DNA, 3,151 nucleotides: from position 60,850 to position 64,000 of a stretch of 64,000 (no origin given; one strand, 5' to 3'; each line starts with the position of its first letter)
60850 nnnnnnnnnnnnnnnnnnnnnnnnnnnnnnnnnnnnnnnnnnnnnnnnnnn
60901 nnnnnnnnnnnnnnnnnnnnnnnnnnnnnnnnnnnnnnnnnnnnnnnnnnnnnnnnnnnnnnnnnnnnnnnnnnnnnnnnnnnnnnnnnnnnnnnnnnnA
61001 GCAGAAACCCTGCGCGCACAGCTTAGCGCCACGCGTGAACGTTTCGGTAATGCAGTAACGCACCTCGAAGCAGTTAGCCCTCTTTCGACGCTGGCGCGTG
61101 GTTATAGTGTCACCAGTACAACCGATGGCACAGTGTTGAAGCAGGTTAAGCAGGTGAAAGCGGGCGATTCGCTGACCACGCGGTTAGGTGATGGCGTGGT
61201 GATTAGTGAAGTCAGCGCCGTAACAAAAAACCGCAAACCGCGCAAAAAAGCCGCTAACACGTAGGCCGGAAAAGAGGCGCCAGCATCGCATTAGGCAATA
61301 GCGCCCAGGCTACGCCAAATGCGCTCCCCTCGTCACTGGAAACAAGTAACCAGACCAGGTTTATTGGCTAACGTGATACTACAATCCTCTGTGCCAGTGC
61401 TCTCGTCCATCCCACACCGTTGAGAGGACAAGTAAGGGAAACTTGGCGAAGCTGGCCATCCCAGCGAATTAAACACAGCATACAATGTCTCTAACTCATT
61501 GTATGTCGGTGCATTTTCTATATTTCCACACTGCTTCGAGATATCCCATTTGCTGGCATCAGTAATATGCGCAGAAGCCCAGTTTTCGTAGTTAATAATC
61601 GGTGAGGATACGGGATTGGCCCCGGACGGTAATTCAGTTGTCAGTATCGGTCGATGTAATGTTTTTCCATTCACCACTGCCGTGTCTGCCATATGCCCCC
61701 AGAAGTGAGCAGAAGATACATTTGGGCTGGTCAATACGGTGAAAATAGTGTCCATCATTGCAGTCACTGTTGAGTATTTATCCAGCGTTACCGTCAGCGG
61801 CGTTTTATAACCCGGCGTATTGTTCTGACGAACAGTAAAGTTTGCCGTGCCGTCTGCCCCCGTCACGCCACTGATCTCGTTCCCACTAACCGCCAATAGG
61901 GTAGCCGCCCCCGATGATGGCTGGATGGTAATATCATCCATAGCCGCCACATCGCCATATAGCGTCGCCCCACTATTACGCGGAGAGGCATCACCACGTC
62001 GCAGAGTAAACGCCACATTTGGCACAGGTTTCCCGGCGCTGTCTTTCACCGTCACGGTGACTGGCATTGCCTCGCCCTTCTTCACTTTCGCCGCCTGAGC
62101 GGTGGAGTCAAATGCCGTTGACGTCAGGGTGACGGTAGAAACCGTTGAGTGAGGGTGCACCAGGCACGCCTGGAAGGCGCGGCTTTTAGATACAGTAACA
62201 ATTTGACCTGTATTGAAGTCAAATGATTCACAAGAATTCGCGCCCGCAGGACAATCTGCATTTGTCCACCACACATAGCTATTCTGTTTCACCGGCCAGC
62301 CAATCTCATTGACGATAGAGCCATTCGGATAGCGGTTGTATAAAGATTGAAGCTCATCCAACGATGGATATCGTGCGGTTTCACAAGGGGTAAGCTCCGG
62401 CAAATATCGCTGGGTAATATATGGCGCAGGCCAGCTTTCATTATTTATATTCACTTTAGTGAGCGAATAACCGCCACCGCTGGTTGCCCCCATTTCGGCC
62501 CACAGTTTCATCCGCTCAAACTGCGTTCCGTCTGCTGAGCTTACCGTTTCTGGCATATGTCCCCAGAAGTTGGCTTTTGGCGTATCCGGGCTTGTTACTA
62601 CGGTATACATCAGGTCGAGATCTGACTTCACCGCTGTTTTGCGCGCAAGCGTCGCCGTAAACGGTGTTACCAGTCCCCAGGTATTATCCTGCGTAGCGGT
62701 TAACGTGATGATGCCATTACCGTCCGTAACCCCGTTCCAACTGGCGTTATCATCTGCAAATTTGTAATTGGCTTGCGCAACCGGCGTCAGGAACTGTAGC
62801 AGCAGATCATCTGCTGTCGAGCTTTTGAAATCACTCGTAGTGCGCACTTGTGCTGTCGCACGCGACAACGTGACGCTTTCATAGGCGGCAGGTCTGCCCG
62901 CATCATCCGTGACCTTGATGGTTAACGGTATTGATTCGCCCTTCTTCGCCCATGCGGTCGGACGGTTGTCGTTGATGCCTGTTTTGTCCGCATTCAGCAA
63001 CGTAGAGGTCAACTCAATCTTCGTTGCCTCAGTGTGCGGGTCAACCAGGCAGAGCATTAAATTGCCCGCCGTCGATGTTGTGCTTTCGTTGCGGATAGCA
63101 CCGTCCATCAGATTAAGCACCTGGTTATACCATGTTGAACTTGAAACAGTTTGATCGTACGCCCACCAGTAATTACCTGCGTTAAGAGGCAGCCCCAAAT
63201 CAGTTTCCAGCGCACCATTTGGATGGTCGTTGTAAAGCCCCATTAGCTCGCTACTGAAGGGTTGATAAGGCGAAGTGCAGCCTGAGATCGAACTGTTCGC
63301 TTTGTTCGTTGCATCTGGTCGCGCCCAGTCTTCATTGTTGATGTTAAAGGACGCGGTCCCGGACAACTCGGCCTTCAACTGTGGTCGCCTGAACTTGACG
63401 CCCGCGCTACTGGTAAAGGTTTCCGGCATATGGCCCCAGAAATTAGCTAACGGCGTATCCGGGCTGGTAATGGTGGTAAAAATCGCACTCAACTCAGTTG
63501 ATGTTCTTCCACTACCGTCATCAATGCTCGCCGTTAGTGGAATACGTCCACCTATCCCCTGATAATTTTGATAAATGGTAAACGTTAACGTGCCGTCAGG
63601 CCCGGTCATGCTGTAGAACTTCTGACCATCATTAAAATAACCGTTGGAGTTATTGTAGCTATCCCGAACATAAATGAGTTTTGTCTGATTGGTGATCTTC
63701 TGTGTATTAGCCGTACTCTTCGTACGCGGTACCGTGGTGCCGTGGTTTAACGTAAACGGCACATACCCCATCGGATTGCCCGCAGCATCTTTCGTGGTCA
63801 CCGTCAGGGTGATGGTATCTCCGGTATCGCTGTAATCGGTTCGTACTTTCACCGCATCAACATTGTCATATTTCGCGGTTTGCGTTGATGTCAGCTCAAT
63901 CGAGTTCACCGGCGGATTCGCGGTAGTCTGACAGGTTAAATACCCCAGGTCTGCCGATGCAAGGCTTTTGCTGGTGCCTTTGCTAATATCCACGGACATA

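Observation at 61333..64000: Giant Ig-like repeat adhesin gene convergent on xseA: three tandem modules of about 870 bp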

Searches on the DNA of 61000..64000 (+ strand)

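Call 7: search_dna_similar(query=window:61000-64000:+, collection=ecoli_genomes, mode=near, max_rows=25, rows=spread)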
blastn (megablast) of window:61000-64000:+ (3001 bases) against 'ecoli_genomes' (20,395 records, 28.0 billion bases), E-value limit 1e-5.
Records with a match: 5220; places in all: 5220; records where one place covers at least 80% of the query: 46.
Genomes with a match: 5220 of 5426; with a place that covers at least 80% of the query: 46. Places per genome that has any: lowest 1, median 1, highest 1. On chromosomes: 5220 places; on plasmids: 0.
Best place of each record, by identity: >=99% 32; 95-99% 17; 90-95% 1; 80-90% 5118; 60-80% 52.
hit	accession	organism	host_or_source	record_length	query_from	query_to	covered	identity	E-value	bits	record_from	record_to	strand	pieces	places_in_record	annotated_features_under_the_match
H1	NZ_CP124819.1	Escherichia coli strain C325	Homo sapiens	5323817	1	3001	100%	100.0%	0e+0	5542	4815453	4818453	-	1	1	adhesion domain-containing protein | xseA: exodeoxyribonuclease VII large subunit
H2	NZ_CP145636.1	Escherichia coli strain S1-ISR-02-A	Homo sapiens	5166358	2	1173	39%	80.2%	0e+0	865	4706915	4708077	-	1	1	adhesion domain-containing protein | xseA: exodeoxyribonuclease VII large subunit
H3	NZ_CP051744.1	Escherichia coli strain SCU-484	Homo sapiens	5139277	1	1149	38%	80.8%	0e+0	898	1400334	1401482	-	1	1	adhesion domain-containing protein | xseA: exodeoxyribonuclease VII large subunit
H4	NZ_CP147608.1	Escherichia coli strain GN06489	Homo sapiens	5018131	1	1149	38%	80.7%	0e+0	887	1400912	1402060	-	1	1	adhesion domain-containing protein | xseA: exodeoxyribonuclease VII large subunit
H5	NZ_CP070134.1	Escherichia coli strain FDAARGOS_1281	Homo sapiens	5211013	2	1146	38%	80.5%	0e+0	865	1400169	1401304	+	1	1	adhesion domain-containing protein | xseA: exodeoxyribonuclease VII large subunit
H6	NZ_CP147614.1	Escherichia coli strain GN05652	Homo sapiens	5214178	1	253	8%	85.4%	4e-66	263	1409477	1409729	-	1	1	xseA: exodeoxyribonuclease VII large subunit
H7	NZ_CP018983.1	Escherichia coli strain Ecol_867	Homo sapiens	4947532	1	250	8%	85.6%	4e-66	263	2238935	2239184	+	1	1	xseA: exodeoxyribonuclease VII large subunit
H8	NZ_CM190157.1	Escherichia coli strain 20332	Homo sapiens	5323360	1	250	8%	85.6%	4e-66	263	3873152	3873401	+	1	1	xseA: exodeoxyribonuclease VII large subunit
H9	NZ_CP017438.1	Escherichia coli O157:H7 strain 2159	Cattle Hide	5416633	1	183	6%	83.8%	8e-39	172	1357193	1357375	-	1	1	xseA: exodeoxyribonuclease VII large subunit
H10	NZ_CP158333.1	Escherichia coli strain 129130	Homo sapiens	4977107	1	183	6%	83.8%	8e-39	172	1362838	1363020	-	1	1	xseA: exodeoxyribonuclease VII large subunit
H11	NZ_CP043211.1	Escherichia coli O16:H48 strain PG20180050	mouse gut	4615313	1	183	6%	83.2%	4e-37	167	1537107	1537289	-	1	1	xseA: exodeoxyribonuclease VII large subunit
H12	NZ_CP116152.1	Escherichia coli strain DETEC-P61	ICU patient rectal swab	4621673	1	183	6%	83.2%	4e-37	167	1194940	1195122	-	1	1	xseA: exodeoxyribonuclease VII large subunit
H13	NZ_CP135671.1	Escherichia coli strain TUM9803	missing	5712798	1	183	6%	83.2%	4e-37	167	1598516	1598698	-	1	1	xseA: exodeoxyribonuclease VII large subunit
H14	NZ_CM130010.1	Escherichia coli strain E3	Poultry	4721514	1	183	6%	83.2%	4e-37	167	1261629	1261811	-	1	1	xseA: exodeoxyribonuclease VII large subunit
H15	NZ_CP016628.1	Escherichia coli strain FORC_041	Bulgogi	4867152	1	183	6%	82.7%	2e-35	161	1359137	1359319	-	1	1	xseA: exodeoxyribonuclease VII large subunit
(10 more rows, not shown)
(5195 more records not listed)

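Call 10: get_annotated_region(hit=H1, flank=20000)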
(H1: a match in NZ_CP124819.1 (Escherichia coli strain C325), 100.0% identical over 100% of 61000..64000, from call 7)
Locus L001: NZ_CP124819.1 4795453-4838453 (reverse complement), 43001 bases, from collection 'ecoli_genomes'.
description: Escherichia coli strain C325 chromosome, complete genome
organism: Escherichia coli strain C325 (NCBI taxid 562)
replicon: chromosome; assembly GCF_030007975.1
host: Homo sapiens; source: Human gut; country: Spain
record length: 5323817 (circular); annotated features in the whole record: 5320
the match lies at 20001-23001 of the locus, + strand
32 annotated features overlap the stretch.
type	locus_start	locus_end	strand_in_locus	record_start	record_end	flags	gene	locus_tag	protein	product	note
CDS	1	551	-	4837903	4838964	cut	yfgO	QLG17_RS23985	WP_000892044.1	AI-2E family transporter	-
CDS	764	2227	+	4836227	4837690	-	bepA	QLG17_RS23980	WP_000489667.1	beta-barrel assembly-enhancing protease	-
CDS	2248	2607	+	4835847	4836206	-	arsC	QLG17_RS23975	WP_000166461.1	arsenate reductase (glutaredoxin)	This arsenate reductase requires both glutathione and glutaredoxin to convert arsenate to arsenite, after which the ...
CDS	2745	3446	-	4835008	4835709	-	hda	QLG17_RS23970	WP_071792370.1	DnaA inactivator Hda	-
CDS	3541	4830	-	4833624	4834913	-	uraA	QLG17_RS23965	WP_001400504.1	uracil permease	-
CDS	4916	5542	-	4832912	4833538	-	upp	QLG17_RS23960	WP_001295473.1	uracil phosphoribosyltransferase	-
CDS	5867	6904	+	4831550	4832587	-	purM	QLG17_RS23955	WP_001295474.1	phosphoribosylformylglycinamidine cyclo-ligase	-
CDS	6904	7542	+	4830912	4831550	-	purN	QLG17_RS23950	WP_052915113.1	phosphoribosylglycinamide formyltransferase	-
CDS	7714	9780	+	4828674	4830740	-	ppk1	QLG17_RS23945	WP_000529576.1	polyphosphate kinase 1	-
CDS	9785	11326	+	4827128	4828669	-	ppx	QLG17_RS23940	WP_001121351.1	exopolyphosphatase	-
CDS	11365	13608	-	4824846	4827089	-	pdeF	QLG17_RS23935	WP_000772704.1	cyclic-guanylate-specific phosphodiesterase PdeF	-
CDS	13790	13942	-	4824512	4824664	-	-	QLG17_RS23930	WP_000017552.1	hypothetical protein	-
CDS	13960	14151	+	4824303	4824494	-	yfgG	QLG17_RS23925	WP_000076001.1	YfgG family protein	-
CDS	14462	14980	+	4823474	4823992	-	yfgH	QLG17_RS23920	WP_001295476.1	glycine zipper 2TM domain-containing protein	-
CDS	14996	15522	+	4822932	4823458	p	yfgI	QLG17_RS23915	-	DUF5384 family protein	frameshifted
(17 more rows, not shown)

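Call 25: search_dna_similar(query=window:61333-64000:+, collection=ecoli_genomes, mode=distant, max_rows=40, rows=spread)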
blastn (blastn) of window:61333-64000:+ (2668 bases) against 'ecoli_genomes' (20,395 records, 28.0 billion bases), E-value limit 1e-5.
Records with a match: 1749; places in all: 3236; records where one place covers at least 80% of the query: 46.
Genomes with a match: 1749 of 5426; with a place that covers at least 80% of the query: 46. Places per genome that has any: lowest 1, median 2, highest 3. On chromosomes: 3236 places; on plasmids: 0.
Best place of each record, by identity: >=99% 30; 95-99% 18; 60-80% 1701.
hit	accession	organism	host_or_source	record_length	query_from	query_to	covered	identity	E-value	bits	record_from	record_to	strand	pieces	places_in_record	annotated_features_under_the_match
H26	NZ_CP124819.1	Escherichia coli strain C325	Homo sapiens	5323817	1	2668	100%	100.0%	0e+0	4812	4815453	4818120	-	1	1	adhesion domain-containing protein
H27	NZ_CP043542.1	Escherichia coli strain F2_81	Sus scrofa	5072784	1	2160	81%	97.7%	0e+0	3671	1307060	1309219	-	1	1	adhesion domain-containing protein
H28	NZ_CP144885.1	Escherichia coli strain TC_EC10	Homo sapiens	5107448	3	2139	43%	77.4%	0e+0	900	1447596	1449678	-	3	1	DUF823 domain-containing adhesin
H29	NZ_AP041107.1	Escherichia coli strain HR5-1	Homo sapiens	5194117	3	2139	43%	77.4%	0e+0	900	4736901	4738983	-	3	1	adhesion domain-containing protein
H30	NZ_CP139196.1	Escherichia coli strain GN25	night heron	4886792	3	2139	43%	77.3%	0e+0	890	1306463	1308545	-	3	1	adhesion domain-containing protein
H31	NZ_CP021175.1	Escherichia coli strain 5CRE51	Homo sapiens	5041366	3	2139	43%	77.3%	0e+0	886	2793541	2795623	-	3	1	adhesion domain-containing protein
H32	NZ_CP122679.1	Escherichia coli strain ETEC4069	Sus scrofa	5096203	3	2139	43%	77.3%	0e+0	886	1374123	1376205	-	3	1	adhesion domain-containing protein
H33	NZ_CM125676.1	Escherichia coli strain 2022N21-074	Homo sapiens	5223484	3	2139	43%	77.3%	0e+0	886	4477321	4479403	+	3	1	adhesion domain-containing protein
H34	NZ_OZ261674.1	Escherichia coli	restricted access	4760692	3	2139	43%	77.3%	0e+0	886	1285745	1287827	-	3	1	adhesion domain-containing protein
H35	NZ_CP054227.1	Escherichia coli strain EcPF15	Homo sapiens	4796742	3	2139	43%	77.1%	0e+0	879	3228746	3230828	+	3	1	adhesion domain-containing protein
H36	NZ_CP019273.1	Escherichia coli strain 13P477T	pig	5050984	3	843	32%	78.9%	0e+0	717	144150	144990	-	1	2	adhesion domain-containing protein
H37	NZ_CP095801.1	Escherichia coli strain E166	avian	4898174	3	843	32%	78.9%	0e+0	717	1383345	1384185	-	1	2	adhesion domain-containing protein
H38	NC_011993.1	Escherichia coli LF82 strain LF82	-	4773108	3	843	32%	78.7%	0e+0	708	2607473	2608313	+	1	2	adhesion domain-containing protein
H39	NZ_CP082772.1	Escherichia coli O2:H1 strain HM670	Homo sapiens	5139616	3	843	32%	78.7%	0e+0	708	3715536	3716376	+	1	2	adhesion domain-containing protein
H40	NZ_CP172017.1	Escherichia coli strain EcN_Sk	Homo sapiens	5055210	3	843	32%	78.7%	0e+0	708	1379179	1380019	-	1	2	adhesion domain-containing protein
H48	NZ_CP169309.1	Escherichia coli strain MFDS1019527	cattle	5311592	95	2139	32%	71.8%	3e-89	425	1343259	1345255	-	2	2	adhesion domain-containing protein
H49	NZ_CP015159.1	Escherichia coli strain Eco889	-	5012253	188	2139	28%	71.8%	5e-79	400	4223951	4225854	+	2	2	adhesion domain-containing protein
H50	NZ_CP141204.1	Escherichia coli strain WGS1363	Homo sapiens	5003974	188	2139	28%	71.8%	5e-79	400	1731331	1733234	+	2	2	adhesion domain-containing protein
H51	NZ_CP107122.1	Escherichia coli strain S9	human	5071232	188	2139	28%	71.8%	5e-79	400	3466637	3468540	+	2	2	adhesion domain-containing protein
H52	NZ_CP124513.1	Escherichia coli strain AVS0366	environmental: river near WWTP effluent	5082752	188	2139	28%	71.8%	5e-79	400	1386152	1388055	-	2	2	adhesion domain-containing protein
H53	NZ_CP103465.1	Escherichia coli O25b:H4-ST131 strain 5392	Homo sapiens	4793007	188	2139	28%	71.8%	5e-79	400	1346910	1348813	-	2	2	adhesion domain-containing protein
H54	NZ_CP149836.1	Escherichia coli strain 2024CK-00184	Homo sapiens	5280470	188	2139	28%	71.8%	5e-79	400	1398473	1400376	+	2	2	adhesion domain-containing protein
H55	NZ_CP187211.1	Escherichia coli strain 20AR0734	Homo sapiens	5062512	188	2139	28%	71.8%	5e-79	400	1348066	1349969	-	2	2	adhesion domain-containing protein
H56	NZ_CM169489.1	Escherichia coli strain EC12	Homo sapiens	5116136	188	2139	28%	71.8%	5e-79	400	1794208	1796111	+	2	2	adhesion domain-containing protein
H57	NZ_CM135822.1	Escherichia coli strain FXCREC028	Homo sapiens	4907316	188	2139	28%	71.8%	5e-79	400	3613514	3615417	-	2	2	adhesion domain-containing protein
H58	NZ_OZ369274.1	Escherichia coli strain Esc15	not applicable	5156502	188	2139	28%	71.8%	5e-79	400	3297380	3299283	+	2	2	adhesion domain-containing protein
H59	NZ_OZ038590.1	Escherichia coli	-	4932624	188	2139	28%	71.8%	5e-79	400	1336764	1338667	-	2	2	adhesion domain-containing protein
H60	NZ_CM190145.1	Escherichia coli strain 21437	Homo sapiens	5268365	188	2139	28%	71.8%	5e-79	400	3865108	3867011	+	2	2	adhesion domain-containing protein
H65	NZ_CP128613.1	Escherichia coli strain WL297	Homo sapiens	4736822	95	466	14%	68.4%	1e-23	122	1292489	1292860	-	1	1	adhesion domain-containing protein | sinH: intimin-like inverse autotransporter SinH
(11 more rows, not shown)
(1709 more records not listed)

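Call 27: get_annotated_region(hit=H27, flank=9000)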
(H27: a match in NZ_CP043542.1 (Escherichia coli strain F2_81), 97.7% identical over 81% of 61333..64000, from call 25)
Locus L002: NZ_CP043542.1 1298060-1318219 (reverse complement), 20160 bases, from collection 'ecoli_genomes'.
description: Escherichia coli strain F2_81 chromosome, complete genome
organism: Escherichia coli strain F2_81 (NCBI taxid 562)
replicon: chromosome; assembly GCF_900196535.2
host: Sus scrofa; source: Pig rectal swab; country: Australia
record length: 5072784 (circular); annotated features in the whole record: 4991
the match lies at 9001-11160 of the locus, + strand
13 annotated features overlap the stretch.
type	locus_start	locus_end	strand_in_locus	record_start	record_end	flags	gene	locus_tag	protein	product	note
CDS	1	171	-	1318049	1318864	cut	-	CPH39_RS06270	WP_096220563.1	helicase RepA family protein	-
CDS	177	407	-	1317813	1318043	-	-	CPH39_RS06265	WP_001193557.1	helix-turn-helix transcriptional regulator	-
CDS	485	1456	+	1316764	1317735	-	-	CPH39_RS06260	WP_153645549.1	LuxR family transcriptional regulator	-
CDS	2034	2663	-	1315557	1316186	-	-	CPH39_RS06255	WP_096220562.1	hypothetical protein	-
CDS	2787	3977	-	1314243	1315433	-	-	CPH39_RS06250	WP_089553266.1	tyrosine-type recombinase/integrase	-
CDS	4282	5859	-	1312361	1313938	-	guaA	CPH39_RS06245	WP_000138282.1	glutamine-hydrolyzing GMP synthase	-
CDS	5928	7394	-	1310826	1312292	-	guaB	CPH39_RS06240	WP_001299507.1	IMP dehydrogenase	-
CDS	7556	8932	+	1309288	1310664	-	xseA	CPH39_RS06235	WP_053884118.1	exodeoxyribonuclease VII large subunit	-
CDS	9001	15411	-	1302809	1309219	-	-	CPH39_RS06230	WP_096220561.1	adhesion domain-containing protein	-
CDS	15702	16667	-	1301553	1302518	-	-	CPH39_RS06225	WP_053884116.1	SinI family autotransporter-associated protein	-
CDS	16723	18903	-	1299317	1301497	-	sinH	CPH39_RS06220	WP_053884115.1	intimin-like inverse autotransporter SinH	-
CDS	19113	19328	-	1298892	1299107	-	-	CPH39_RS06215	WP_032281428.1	zinc ribbon domain-containing protein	-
CDS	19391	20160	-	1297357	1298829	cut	der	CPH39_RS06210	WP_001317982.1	ribosome biogenesis GTPase Der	-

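Call 28: get_annotated_region(hit=H28, flank=9000)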
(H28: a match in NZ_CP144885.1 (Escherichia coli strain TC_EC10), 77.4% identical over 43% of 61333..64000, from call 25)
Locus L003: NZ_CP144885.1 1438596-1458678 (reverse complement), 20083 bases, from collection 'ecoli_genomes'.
description: Escherichia coli strain TC_EC10 chromosome, complete genome
organism: Escherichia coli strain TC_EC10 (NCBI taxid 562)
replicon: chromosome; assembly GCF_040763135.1
host: Homo sapiens; source: Gut; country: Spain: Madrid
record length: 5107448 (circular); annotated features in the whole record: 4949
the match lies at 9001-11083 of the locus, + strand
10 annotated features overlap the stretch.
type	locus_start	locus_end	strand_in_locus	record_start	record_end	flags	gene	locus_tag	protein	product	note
CDS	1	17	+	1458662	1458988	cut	-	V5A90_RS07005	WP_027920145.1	hypothetical protein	-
CDS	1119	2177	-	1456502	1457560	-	-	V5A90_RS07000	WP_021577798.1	replication initiator protein A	-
CDS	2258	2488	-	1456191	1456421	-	-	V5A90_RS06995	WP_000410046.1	AlpA family transcriptional regulator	-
CDS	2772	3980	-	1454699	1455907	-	-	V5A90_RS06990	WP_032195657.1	site-specific integrase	-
CDS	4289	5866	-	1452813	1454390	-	guaA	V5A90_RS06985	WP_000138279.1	glutamine-hydrolyzing GMP synthase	-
CDS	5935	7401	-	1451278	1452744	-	guaB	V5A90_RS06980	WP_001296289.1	IMP dehydrogenase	-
CDS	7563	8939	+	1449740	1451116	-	xseA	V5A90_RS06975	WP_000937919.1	exodeoxyribonuclease VII large subunit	-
CDS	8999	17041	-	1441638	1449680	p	-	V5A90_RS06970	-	DUF823 domain-containing adhesin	internal stop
CDS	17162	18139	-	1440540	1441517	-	-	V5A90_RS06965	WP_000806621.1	SinI family autotransporter-associated protein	-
CDS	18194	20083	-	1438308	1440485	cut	sinH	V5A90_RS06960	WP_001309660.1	intimin-like inverse autotransporter SinH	-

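Call 29: get_annotated_region(hit=H38, flank=10000)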
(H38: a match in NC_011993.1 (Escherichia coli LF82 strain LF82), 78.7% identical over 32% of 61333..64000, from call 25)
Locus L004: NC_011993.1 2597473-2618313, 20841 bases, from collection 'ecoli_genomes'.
description: Escherichia coli LF82, complete sequence
organism: Escherichia coli LF82 strain LF82 (NCBI taxid 591946)
replicon: chromosome; assembly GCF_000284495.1
host: -; source: -; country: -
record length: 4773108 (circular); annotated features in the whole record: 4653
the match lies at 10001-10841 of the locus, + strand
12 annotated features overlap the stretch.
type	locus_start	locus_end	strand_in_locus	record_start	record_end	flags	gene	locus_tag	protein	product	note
CDS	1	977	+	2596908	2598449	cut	ppx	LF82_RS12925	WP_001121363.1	exopolyphosphatase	-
CDS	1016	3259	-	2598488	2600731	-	pdeF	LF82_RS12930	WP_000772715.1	cyclic-guanylate-specific phosphodiesterase PdeF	-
CDS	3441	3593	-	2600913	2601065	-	-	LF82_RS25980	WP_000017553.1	hypothetical protein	-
CDS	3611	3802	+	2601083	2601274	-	yfgG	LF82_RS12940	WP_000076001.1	YfgG family protein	-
CDS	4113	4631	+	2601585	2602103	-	yfgH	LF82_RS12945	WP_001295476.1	glycine zipper 2TM domain-containing protein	-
CDS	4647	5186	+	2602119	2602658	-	yfgI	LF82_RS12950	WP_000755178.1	DUF5384 family protein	-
CDS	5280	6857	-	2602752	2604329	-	guaA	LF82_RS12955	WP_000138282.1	glutamine-hydrolyzing GMP synthase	-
CDS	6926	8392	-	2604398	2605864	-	guaB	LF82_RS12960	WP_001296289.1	IMP dehydrogenase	-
CDS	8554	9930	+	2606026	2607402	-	xseA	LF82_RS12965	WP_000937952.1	exodeoxyribonuclease VII large subunit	-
CDS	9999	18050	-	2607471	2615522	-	-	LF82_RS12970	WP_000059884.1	adhesion domain-containing protein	-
CDS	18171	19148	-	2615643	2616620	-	-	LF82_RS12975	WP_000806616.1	SinI family autotransporter-associated protein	-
CDS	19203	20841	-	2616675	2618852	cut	sinH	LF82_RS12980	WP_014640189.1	intimin-like inverse autotransporter SinH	-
